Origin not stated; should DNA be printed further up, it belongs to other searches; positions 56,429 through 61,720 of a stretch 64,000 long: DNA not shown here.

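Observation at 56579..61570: Architecture of the 1663-aa cytochrome c: TM anchor, ~350-aa coiled-coil-like stalk, PDZ-like insert, eight CxxCH motifs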

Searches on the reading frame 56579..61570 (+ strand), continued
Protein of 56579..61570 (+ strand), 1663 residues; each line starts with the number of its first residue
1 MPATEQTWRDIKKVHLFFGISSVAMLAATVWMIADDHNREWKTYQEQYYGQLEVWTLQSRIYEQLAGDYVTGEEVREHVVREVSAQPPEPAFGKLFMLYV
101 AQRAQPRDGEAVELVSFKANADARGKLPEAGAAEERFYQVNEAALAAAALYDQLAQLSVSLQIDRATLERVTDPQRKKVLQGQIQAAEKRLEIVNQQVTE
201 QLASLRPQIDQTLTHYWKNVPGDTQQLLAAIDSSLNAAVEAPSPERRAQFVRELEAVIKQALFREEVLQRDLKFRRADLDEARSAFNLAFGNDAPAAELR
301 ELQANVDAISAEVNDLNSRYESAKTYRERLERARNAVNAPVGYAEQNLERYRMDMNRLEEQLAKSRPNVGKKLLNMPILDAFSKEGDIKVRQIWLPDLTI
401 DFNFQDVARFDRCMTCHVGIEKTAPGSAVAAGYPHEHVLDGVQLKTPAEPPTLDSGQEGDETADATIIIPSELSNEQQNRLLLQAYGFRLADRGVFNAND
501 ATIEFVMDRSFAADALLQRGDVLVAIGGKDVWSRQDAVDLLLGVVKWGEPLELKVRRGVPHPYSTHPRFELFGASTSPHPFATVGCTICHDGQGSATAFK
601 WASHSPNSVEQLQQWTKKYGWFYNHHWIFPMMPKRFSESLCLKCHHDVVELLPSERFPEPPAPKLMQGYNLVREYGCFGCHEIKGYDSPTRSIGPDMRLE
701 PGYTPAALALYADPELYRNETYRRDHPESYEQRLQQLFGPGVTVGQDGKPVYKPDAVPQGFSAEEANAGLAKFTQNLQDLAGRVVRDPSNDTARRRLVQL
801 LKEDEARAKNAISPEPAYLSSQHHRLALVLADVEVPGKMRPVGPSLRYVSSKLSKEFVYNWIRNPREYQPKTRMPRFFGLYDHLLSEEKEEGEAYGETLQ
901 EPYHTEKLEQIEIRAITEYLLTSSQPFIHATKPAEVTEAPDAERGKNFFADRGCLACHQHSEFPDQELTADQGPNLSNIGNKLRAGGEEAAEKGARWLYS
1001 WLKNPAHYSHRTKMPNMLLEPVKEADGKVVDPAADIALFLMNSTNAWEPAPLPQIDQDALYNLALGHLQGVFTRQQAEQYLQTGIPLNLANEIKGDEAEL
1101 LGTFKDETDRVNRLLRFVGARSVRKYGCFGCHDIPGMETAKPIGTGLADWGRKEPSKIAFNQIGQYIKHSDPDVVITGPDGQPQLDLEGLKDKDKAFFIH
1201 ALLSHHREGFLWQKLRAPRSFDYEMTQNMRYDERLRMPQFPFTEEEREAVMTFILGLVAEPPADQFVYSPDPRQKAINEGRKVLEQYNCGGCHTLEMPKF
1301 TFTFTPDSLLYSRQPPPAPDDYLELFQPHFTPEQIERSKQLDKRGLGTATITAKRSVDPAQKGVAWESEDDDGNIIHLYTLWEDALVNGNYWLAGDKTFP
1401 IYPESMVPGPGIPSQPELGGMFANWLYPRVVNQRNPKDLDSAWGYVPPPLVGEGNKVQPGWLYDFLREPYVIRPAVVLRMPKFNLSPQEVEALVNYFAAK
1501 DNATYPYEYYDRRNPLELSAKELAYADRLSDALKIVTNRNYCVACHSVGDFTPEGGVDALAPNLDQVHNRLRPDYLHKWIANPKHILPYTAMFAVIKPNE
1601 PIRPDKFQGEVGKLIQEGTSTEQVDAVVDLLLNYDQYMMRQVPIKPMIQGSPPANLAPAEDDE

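Call 7: find_homologous_proteins(query=window:56579-61567:+, max_evalue=1e-10)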
Query window:56579-61567:+ (1663 aa): 193 proteins with E <= 1e-10 among 8000 candidates; the best 120 are listed.
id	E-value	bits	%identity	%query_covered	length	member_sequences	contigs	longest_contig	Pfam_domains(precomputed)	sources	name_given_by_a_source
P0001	0.0e+0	3883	100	100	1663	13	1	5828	PF17820.8,PF02433.21,PF11845.14,PF13442.12,PF00034.27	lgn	-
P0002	0.0e+0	3238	82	100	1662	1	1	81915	PF13442.12,PF00034.27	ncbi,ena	-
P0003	0.0e+0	2676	68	99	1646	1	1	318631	PF02433.21,PF13442.12,PF00034.27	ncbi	-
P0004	0.0e+0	1535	45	99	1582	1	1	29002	PF02433.21,PF13442.12,PF00034.27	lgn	-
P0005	0.0e+0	1510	49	86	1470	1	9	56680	PF02433.21,PF13442.12,PF00034.27,PF14522.12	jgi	jgi:cytochrome c2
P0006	0.0e+0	1485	48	85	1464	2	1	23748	PF13442.12,PF00034.27,PF14522.12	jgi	jgi:cytochrome c2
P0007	0.0e+0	1460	47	88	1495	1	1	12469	PF14537.12,PF13180.13,PF13442.12,PF00034.27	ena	-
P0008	0.0e+0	1449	44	100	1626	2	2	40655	PF17820.8,PF13442.12,PF00034.27,PF14522.12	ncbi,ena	-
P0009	0.0e+0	1436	47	86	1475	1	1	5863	PF17820.8,PF00595.30,PF13180.13,PF13442.12,PF00034.27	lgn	-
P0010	0.0e+0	1403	46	84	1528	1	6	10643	PF17820.8,PF13180.13,PF13442.12,PF00034.27,PF14522.12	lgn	-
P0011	0.0e+0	1396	46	85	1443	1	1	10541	PF02433.21,PF13442.12,PF00034.27,PF14522.12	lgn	-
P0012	0.0e+0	1373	44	86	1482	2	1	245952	PF14537.12,PF13180.13,PF02433.21,PF11845.14,PF13442.12,PF00034.27,PF14522.12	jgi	-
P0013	0.0e+0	1365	43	90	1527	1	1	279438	PF17820.8,PF00034.27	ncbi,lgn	-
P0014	0.0e+0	1352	41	99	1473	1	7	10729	PF14537.12,PF17820.8,PF13442.12,PF00034.27,PF14522.12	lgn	-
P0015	0.0e+0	1351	46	85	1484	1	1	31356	PF17820.8,PF02433.21,PF13442.12,PF00034.27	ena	-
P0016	0.0e+0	1350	45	85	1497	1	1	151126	PF13442.12,PF00034.27,PF14522.12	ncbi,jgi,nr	ncbi:MAG TPA: hypothetical protein VHZ24_11520 [Pirellulales bacterium]|jgi:cytochrome c551/c552|nr:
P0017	0.0e+0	1346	42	89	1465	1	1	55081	PF17820.8,PF13442.12,PF00034.27,PF14522.12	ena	-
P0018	0.0e+0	1344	45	86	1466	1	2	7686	PF02433.21,PF13442.12,PF00034.27,PF14522.12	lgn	-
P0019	0.0e+0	1339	44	89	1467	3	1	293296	PF17820.8,PF13180.13,PF02433.21,PF13442.12,PF00034.27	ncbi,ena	-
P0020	0.0e+0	1337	44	85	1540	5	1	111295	PF17820.8,PF02433.21,PF13442.12,PF00034.27,PF14522.12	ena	-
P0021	0.0e+0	1336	44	85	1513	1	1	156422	PF13442.12,PF00034.27,PF14522.12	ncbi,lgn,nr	ncbi:MAG: c-type cytochrome [Planctomycetia bacterium]|nr:c-type cytochrome [Planctomycetia bacteriu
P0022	0.0e+0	1334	44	86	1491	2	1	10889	PF14537.12,PF13442.12,PF00034.27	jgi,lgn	-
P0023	0.0e+0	1334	44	86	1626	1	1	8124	PF13180.13,PF13442.12,PF00034.27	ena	-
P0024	0.0e+0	1334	43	87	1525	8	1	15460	PF02433.21,PF13442.12,PF00034.27,PF14522.12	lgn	-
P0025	0.0e+0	1333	43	88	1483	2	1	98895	PF13180.13,PF13442.12,PF00034.27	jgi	jgi:mono/diheme cytochrome c family protein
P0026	0.0e+0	1332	45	85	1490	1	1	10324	PF02433.21,PF13442.12,PF00034.27,PF14522.12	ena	-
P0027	0.0e+0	1331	42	89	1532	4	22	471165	PF02433.21,PF13442.12,PF00034.27,PF14522.12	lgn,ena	-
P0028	0.0e+0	1330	42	84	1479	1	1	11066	PF14537.12,PF02433.21,PF13442.12,PF00034.27,PF14522.12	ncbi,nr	ncbi:MAG TPA: hypothetical protein VG713_11330 [Pirellulales bacterium]|nr:hypothetical protein [Pir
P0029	0.0e+0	1329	44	86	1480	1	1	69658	PF13180.13,PF13442.12,PF00034.27,PF14522.12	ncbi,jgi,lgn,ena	jgi:cytochrome c2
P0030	0.0e+0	1329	44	86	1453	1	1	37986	PF17820.8,PF02433.21,PF13442.12,PF00034.27,PF14522.12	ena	-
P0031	0.0e+0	1312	44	85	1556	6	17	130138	PF14537.12,PF17820.8,PF13442.12,PF00034.27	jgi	jgi:mono/diheme cytochrome c family protein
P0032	0.0e+0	1311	41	84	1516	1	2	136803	PF13442.12,PF00034.27,PF14522.12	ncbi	ncbi:MAG: hypothetical protein AB7O62_12005 [Pirellulales bacterium]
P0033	0.0e+0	1311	45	70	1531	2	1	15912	PF17820.8,PF13180.13,PF13442.12,PF00034.27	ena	-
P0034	0.0e+0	1310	43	86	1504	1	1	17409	PF14537.12,PF13442.12,PF00034.27,PF14522.12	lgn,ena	-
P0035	0.0e+0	1309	43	86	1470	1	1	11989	PF17820.8,PF13180.13,PF02433.21,PF13442.12,PF00034.27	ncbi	-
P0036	0.0e+0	1308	43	86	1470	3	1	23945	PF14537.12,PF13442.12,PF00034.27,PF14522.12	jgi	jgi:mono/diheme cytochrome c family protein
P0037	0.0e+0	1303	44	85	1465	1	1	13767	PF13442.12,PF00034.27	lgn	-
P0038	0.0e+0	1300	43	87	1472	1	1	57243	PF17820.8,PF13180.13,PF13442.12,PF00034.27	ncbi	ncbi:MAG: PDZ domain-containing protein [Pirellulales bacterium]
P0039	0.0e+0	1297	41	85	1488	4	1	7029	PF02433.21,PF13442.12,PF00034.27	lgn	-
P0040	0.0e+0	1292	44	84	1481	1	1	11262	PF13442.12,PF00034.27,PF14522.12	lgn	-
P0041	0.0e+0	1291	41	99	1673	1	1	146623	PF17820.8,PF13180.13,PF13442.12,PF00034.27,PF14522.12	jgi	jgi:hypothetical protein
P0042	0.0e+0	1286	42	86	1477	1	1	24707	PF17820.8,PF13442.12,PF00034.27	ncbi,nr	ncbi:MAG: c-type cytochrome [Planctomycetia bacterium]|nr:c-type cytochrome [Planctomycetia bacteriu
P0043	0.0e+0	1285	43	84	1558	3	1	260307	PF17820.8,PF13180.13,PF13442.12,PF00034.27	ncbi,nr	ncbi:MAG TPA: c-type cytochrome [Pirellulales bacterium]|nr:c-type cytochrome [Pirellulales bacteriu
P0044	0.0e+0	1276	43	55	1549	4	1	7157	PF17820.8,PF00034.27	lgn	-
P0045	0.0e+0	1274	41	60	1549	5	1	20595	PF17820.8,PF13442.12,PF00034.27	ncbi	ncbi:MAG: hypothetical protein ACO3NZ_00930 [Pirellulales bacterium]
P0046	0.0e+0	1273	40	85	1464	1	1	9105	PF13180.13,PF02433.21,PF13442.12,PF00034.27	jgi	-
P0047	0.0e+0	1270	43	84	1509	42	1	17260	PF00034.27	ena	-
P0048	0.0e+0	1270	42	53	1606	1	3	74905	PF13442.12,PF00034.27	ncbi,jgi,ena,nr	ncbi:MAG TPA: hypothetical protein VMV69_18950 [Pirellulales bacterium]|nr:hypothetical protein [Pir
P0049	0.0e+0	1269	41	98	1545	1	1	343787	PF13442.12,PF00034.27,PF14522.12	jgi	jgi:cytochrome c551/c552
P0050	0.0e+0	1264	44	84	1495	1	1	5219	PF17820.8,PF13180.13,PF02433.21,PF11845.14,PF00034.27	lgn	-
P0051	0.0e+0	1263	42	88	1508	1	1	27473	PF13442.12,PF00034.27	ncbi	-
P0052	0.0e+0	1259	42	59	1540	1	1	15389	PF13442.12,PF00034.27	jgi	jgi:cytochrome c551/c552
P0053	0.0e+0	1257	42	84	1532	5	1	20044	PF17820.8,PF13442.12,PF00034.27,PF14522.12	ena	-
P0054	0.0e+0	1256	40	100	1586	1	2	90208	PF13442.12,PF00034.27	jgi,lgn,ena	-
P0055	0.0e+0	1253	43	85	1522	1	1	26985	PF17820.8,PF00034.27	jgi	jgi:cytochrome c551/c552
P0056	0.0e+0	1253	42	88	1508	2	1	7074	PF17820.8,PF00034.27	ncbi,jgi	jgi:cytochrome c551/c552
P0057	0.0e+0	1252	42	88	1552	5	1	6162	PF17820.8,PF13180.13,PF02433.21,PF13442.12,PF00034.27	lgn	-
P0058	0.0e+0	1251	41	84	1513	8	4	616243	PF17820.8,PF02433.21,PF13442.12,PF00034.27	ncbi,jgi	jgi:cytochrome c551/c552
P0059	0.0e+0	1249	42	88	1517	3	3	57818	PF17820.8,PF00034.27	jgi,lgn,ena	jgi:cytochrome c2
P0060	0.0e+0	1249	42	89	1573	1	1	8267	PF13180.13,PF13442.12,PF00034.27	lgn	-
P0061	0.0e+0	1249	42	85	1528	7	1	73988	PF13442.12,PF00034.27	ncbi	-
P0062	0.0e+0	1249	42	84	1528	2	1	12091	PF17820.8,PF00034.27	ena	-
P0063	0.0e+0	1247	42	88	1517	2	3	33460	PF17820.8,PF00034.27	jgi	jgi:cytochrome c2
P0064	0.0e+0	1247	43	84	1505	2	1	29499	PF17820.8,PF02433.21,PF00034.27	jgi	jgi:cytochrome c551/c552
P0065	0.0e+0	1246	42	85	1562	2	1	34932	PF17820.8,PF13180.13,PF13442.12,PF00034.27,PF14522.12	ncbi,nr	ncbi:MAG TPA: PDZ domain-containing protein [Pirellulales bacterium]|nr:PDZ domain-containing protei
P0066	0.0e+0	1246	40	100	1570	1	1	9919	PF17820.8,PF00595.30,PF13180.13,PF13442.12,PF00034.27,PF14522.12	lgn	-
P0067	0.0e+0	1246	42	84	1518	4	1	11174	PF00034.27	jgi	-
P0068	0.0e+0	1245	42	85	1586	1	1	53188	PF13180.13,PF13442.12,PF00034.27,PF14522.12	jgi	jgi:cytochrome c551/c552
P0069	0.0e+0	1244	41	87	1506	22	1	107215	PF17820.8,PF13442.12,PF00034.27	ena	-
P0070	0.0e+0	1244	43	84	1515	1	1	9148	PF17820.8,PF13442.12,PF00034.27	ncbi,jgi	jgi:hypothetical protein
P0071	0.0e+0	1244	42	85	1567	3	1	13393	PF02433.21,PF13442.12,PF00034.27,PF14522.12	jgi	jgi:cytochrome c551/c552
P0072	0.0e+0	1243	41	84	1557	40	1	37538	PF17820.8,PF13442.12,PF00034.27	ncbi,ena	-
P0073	0.0e+0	1243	42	84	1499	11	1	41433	PF17820.8,PF13442.12,PF00034.27,PF14522.12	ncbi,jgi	ncbi:MAG: hypothetical protein RLZZ111_485 [Planctomycetota bacterium]|jgi:cytochrome c2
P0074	0.0e+0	1241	41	87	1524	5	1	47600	PF17820.8,PF13442.12,PF00034.27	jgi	jgi:cytochrome c551/c552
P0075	0.0e+0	1240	41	85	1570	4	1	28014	PF00034.27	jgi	jgi:cytochrome c2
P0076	0.0e+0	1239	38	99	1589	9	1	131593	PF17820.8,PF13180.13,PF00034.27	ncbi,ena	-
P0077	0.0e+0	1238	42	87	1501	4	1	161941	PF17820.8,PF02433.21,PF13442.12,PF00034.27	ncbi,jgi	jgi:cytochrome c2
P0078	0.0e+0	1238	42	88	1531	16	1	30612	PF17820.8,PF00034.27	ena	-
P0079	0.0e+0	1238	42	88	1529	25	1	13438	PF17820.8,PF00595.30,PF00034.27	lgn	-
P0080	0.0e+0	1237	41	87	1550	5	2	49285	PF17820.8,PF13442.12,PF00034.27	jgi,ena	-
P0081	0.0e+0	1236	42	84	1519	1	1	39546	PF17820.8,PF00034.27,PF14522.12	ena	-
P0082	0.0e+0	1236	42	85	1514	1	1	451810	PF17820.8,PF00034.27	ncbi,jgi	jgi:cytochrome c2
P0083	0.0e+0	1236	41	88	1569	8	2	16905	PF17820.8,PF13442.12,PF00034.27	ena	-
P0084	0.0e+0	1235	42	85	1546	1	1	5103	PF17820.8,PF13180.13,PF13442.12,PF00034.27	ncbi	-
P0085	0.0e+0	1233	42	88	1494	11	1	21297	PF17820.8,PF00034.27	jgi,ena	jgi:cytochrome c2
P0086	0.0e+0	1233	42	84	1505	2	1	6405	PF17820.8,PF11845.14,PF13442.12,PF00034.27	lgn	-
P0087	0.0e+0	1233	40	87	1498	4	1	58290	PF17820.8,PF02433.21,PF13442.12,PF00034.27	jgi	-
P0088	0.0e+0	1232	42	88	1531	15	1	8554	PF17820.8,PF00595.30,PF02433.21,PF00034.27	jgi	jgi:cytochrome c2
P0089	0.0e+0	1232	43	84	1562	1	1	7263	PF02433.21,PF13442.12,PF00034.27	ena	-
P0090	0.0e+0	1232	43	85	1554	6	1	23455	PF17820.8,PF13180.13,PF02433.21,PF13442.12,PF00034.27,PF14522.12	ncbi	-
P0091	0.0e+0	1231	41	88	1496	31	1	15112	PF17820.8,PF00034.27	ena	-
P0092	0.0e+0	1230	42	88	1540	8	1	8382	PF17820.8,PF00034.27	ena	-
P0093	0.0e+0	1230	42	56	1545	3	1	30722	PF02433.21,PF00034.27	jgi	-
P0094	0.0e+0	1229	41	89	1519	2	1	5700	PF17820.8,PF13180.13,PF02433.21,PF13442.12,PF00034.27,PF14522.12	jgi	-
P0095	0.0e+0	1229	41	88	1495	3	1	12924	PF17820.8,PF00034.27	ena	-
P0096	0.0e+0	1228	42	85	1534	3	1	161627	PF17820.8,PF02433.21,PF13442.12,PF00034.27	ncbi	-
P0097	0.0e+0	1226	42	89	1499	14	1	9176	PF17820.8,PF02433.21,PF13442.12,PF00034.27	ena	-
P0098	0.0e+0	1225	42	84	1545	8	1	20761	PF00034.27,PF14522.12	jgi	jgi:cytochrome c551/c552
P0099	0.0e+0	1223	42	58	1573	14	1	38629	PF17820.8,PF02433.21,PF00034.27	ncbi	-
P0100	0.0e+0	1223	40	56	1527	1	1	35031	PF00034.27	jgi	-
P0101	0.0e+0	1219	40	88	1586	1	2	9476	PF14685.15,PF17820.8,PF00595.30,PF13180.13,PF02433.21,PF13442.12,PF00034.27,PF14522.12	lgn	-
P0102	0.0e+0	1219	41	88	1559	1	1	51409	PF17820.8,PF13180.13,PF13442.12,PF00034.27,PF14522.12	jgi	jgi:cytochrome c2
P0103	0.0e+0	1217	41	84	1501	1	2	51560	PF17820.8,PF00034.27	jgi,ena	-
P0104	0.0e+0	1217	42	88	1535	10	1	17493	PF17820.8,PF00595.30,PF00034.27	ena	-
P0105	0.0e+0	1215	40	88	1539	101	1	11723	PF17820.8,PF02433.21,PF13442.12,PF00034.27,PF14522.12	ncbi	-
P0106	0.0e+0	1213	42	55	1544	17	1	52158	PF13442.12,PF00034.27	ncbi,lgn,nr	ncbi:MAG: hypothetical protein NTY87_06890 [Planctomycetia bacterium]|nr:hypothetical protein [Planc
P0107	0.0e+0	1213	42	87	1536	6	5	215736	PF13442.12,PF00034.27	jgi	jgi:cytochrome c551/c552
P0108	0.0e+0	1212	41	84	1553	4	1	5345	PF00034.27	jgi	jgi:cytochrome c551/c552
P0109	0.0e+0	1210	42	85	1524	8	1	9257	PF17820.8,PF13180.13,PF00034.27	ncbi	-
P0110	0.0e+0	1210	41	85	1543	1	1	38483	PF00034.27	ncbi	-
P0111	0.0e+0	1210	41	85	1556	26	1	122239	PF17820.8,PF02433.21,PF00034.27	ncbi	ncbi:MAG: PDZ domain-containing protein [Pirellulales bacterium]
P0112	0.0e+0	1209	42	84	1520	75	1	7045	PF17820.8,PF00034.27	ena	-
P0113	0.0e+0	1207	41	86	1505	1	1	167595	PF17820.8,PF02433.21,PF13442.12,PF00034.27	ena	-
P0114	0.0e+0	1206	40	88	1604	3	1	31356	PF17820.8,PF13442.12,PF00034.27,PF14522.12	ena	-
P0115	0.0e+0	1205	41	87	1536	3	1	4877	PF13442.12,PF00034.27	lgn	-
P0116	0.0e+0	1205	42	84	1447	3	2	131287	PF14537.12,PF17820.8,PF13180.13,PF02433.21,PF13442.12,PF00034.27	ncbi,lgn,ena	-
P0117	0.0e+0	1203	41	85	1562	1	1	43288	PF00034.27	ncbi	-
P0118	0.0e+0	1201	42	84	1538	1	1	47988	PF13442.12,PF00034.27,PF14522.12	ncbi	-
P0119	0.0e+0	1199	41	85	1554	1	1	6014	PF02433.21,PF13442.12,PF00034.27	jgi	-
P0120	0.0e+0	1199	41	85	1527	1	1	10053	PF17820.8,PF00034.27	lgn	-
